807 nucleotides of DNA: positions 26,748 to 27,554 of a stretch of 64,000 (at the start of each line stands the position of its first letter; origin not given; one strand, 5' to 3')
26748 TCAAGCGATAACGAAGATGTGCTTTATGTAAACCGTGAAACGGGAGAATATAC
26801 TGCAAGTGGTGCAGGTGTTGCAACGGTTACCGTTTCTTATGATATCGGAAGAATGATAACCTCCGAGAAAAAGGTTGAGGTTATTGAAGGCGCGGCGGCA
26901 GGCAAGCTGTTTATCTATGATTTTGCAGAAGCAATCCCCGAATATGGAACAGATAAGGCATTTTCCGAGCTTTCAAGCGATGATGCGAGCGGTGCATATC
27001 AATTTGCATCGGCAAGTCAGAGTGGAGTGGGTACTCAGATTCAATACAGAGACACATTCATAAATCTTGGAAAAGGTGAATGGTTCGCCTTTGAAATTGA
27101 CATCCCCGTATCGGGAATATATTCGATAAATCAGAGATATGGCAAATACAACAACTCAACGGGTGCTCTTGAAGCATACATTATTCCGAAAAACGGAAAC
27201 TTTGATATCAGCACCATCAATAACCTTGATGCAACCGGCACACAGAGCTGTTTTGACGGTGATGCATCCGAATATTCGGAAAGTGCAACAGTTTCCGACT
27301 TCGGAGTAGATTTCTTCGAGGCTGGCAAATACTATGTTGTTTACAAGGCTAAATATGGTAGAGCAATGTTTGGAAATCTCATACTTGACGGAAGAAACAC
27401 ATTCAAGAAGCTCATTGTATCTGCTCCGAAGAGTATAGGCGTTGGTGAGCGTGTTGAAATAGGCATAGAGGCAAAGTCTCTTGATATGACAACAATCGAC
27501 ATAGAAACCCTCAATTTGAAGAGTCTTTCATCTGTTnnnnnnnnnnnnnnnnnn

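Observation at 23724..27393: Unassigned ~190-aa module in a five-fold tandem array (plus two copies in the neighbouring gene): candidate new carbohydrate-binding family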

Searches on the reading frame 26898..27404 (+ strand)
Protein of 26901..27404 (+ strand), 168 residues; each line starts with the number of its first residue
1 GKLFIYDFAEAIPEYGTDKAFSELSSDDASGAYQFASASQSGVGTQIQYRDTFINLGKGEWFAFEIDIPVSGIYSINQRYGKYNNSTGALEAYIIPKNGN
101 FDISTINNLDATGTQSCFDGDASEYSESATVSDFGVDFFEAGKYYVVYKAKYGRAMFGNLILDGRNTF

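Call 7: search_protein_families(library=pfam, proteins=[window:26901-27404:+], max_evalue=10)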
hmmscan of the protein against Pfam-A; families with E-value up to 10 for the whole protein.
seq(168 aa): 1 family
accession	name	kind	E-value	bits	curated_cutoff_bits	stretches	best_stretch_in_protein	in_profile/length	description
PF25275.1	Golvesin_C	-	0.0023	18.4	31.6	1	29-112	13-92/132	Golvesin C-terminal domain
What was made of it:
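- On Golvesin_C (Pfam PF25275): Best is 18.4 bits, E 2.3e-3, for C5 (call 7).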

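Call 22: search_protein_families(library=ncbifam, proteins=[window:26898-27395:+], max_evalue=1)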
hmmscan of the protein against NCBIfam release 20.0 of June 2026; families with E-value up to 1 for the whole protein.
window:26898-27395:+ (166 aa): 0 families
